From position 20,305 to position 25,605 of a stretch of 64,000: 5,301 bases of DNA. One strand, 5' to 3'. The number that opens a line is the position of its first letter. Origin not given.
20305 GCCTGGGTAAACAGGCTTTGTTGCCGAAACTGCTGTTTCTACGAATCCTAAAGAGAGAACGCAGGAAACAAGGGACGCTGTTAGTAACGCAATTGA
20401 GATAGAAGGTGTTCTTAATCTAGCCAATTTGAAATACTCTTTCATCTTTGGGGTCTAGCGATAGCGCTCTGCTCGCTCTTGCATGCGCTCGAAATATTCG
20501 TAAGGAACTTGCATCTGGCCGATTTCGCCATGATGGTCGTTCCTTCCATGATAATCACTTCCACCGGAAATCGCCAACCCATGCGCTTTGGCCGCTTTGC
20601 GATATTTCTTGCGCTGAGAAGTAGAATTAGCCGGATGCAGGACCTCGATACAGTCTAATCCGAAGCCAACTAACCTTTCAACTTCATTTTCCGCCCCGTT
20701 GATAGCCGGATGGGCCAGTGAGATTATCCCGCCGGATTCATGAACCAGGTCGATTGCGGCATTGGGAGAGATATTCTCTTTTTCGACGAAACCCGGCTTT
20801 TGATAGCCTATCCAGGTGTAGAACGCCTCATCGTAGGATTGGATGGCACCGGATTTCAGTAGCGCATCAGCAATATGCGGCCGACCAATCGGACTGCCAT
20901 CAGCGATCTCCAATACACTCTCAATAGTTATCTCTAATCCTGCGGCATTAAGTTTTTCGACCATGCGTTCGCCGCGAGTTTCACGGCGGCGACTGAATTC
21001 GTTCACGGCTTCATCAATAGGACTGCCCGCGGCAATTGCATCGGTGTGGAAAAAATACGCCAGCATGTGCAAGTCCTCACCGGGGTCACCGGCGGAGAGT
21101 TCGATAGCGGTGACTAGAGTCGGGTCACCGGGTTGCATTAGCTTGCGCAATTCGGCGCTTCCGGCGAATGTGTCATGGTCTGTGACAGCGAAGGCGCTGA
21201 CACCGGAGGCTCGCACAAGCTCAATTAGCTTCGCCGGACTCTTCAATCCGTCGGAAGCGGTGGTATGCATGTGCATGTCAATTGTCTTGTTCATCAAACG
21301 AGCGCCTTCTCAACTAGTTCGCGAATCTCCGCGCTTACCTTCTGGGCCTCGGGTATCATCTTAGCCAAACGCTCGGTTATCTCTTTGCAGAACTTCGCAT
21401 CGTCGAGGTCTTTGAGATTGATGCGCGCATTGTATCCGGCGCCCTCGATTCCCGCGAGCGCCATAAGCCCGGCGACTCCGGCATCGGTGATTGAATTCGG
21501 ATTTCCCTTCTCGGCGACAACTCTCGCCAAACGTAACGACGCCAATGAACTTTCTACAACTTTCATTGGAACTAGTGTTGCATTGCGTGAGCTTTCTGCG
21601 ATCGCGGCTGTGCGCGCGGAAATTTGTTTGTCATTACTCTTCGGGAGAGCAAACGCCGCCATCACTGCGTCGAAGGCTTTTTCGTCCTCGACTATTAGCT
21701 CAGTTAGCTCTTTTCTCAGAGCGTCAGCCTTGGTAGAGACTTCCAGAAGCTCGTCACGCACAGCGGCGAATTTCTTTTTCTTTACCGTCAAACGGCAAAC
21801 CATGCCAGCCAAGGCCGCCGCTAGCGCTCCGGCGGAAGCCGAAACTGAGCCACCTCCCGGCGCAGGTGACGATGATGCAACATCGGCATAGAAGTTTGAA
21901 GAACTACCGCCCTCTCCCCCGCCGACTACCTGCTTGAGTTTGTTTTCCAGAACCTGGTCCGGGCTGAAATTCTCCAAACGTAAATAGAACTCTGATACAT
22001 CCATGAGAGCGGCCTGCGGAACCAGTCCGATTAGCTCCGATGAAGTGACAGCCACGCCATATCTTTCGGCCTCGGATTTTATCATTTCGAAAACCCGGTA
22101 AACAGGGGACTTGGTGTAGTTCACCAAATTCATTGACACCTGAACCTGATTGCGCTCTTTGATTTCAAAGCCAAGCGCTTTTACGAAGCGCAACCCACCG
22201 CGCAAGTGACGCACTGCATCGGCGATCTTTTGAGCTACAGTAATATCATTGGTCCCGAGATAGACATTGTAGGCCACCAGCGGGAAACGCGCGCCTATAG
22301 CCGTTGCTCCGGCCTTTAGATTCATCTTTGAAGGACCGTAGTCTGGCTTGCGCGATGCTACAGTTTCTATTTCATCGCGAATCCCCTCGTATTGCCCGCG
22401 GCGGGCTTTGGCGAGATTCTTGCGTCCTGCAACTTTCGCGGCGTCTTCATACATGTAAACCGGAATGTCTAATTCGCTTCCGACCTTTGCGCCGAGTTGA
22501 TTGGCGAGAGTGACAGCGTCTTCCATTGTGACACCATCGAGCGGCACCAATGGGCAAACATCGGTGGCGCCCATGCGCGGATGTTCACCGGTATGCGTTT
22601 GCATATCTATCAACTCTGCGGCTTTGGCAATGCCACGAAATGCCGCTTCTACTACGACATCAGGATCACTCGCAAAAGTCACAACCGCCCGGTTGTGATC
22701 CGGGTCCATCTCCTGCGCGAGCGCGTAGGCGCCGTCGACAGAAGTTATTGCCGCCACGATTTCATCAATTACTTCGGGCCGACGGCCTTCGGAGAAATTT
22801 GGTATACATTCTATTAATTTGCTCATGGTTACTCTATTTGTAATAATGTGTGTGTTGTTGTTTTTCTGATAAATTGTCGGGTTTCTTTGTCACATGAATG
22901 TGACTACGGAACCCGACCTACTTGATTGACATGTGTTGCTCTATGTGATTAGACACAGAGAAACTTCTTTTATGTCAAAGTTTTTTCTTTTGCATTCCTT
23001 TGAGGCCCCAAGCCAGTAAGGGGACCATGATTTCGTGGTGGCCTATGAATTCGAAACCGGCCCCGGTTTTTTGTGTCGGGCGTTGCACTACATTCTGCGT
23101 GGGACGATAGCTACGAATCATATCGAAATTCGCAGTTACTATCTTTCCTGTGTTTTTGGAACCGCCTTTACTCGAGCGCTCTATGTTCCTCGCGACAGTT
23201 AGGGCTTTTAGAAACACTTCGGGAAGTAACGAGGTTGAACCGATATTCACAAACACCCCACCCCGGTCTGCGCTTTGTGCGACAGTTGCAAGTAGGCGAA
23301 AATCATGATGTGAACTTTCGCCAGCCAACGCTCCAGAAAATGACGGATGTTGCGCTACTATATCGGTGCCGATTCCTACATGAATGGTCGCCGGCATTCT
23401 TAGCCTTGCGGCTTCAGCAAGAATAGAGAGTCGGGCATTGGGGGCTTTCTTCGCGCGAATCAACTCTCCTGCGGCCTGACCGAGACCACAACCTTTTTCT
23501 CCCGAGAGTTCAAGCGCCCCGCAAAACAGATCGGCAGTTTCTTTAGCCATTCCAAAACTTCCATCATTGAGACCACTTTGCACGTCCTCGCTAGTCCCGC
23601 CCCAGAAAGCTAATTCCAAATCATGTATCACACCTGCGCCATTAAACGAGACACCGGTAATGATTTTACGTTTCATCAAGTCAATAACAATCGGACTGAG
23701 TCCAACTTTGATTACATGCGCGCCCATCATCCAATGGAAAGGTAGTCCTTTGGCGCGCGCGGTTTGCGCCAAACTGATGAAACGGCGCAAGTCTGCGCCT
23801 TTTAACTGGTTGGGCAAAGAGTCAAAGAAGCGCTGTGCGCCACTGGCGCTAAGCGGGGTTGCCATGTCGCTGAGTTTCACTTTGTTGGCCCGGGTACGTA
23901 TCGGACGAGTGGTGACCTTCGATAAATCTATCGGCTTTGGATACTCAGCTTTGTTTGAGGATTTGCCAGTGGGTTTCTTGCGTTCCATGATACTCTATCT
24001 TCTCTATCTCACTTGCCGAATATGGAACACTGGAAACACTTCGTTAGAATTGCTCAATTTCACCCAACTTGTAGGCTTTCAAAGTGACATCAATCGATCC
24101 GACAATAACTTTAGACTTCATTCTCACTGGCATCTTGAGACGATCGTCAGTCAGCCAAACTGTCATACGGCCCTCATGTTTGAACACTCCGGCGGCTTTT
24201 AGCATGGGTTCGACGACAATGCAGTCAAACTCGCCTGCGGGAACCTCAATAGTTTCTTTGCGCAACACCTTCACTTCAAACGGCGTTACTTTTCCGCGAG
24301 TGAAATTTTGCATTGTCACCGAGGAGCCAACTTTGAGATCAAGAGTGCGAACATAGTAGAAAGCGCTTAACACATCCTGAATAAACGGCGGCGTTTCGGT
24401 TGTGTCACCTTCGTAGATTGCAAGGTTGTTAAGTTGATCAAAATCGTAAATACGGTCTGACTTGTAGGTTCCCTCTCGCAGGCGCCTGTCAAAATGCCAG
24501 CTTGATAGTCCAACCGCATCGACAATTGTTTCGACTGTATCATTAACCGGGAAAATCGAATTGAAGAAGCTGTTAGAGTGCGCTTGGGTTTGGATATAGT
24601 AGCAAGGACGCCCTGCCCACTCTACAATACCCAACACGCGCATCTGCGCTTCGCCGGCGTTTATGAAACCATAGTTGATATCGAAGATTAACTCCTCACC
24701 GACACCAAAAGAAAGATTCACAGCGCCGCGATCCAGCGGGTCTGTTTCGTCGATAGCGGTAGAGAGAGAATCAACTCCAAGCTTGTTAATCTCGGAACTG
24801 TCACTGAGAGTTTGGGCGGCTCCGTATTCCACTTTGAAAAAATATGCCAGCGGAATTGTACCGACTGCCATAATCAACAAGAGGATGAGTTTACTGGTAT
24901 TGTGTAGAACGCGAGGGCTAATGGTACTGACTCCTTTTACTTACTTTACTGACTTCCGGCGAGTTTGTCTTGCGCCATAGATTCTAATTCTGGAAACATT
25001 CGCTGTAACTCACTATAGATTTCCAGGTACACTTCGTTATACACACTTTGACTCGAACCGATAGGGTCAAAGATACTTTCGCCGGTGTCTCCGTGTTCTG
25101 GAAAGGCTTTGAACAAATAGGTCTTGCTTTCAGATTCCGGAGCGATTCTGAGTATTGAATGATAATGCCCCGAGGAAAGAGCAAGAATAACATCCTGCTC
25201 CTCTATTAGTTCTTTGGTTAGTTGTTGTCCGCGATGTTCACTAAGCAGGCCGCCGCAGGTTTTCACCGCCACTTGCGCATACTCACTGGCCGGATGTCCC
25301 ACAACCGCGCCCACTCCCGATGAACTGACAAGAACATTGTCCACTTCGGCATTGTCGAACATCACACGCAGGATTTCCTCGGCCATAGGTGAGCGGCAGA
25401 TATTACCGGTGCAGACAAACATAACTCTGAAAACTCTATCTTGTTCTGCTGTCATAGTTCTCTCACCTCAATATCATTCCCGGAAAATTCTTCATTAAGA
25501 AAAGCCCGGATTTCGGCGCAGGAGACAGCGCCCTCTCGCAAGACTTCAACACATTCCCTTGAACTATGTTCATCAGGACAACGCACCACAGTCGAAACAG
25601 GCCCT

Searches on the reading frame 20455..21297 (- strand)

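Call 20: search_protein_families(library=pfam, proteins=[window:20455-21297:-], max_evalue=0.001)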
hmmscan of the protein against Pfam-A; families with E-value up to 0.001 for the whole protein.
window:20455-21297:- (280 aa): 1 family
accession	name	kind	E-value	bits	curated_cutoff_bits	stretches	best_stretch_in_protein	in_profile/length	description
PF02811.25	PHP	-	4.7e-07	30.7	26.4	1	7-129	1-93/164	PHP domain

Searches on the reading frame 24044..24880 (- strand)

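Call 20: search_protein_families(library=pfam, proteins=[window:24044-24880:-], max_evalue=0.001)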
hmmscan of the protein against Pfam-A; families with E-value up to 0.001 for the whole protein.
window:24044-24880:- (278 aa): 2 families
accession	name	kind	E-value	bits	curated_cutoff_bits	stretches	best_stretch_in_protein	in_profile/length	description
PF11306.15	DUF3108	-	3e-44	151.8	26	1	66-268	2-209/209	Protein of unknown function (DUF3108)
PF21347.3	DUF3108_like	-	0.00016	22.1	27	1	192-244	123-176/199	DUF3108-like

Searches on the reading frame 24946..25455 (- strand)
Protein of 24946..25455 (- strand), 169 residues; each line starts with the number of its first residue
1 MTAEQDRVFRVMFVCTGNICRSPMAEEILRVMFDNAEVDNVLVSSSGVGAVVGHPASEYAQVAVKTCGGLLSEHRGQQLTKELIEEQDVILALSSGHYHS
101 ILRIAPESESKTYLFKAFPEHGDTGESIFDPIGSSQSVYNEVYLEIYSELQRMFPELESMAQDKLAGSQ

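Call 20: search_protein_families(library=pfam, proteins=[window:24946-25455:-], max_evalue=0.001)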
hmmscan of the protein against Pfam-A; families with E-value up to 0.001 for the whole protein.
window:24946-25455:- (169 aa): 1 family
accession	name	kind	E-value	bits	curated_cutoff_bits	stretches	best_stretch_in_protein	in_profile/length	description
PF01451.26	LMWPc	-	3.9e-29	102.1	23.2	1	11-153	1-143/144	Low molecular weight phosphotyrosine protein phosphatase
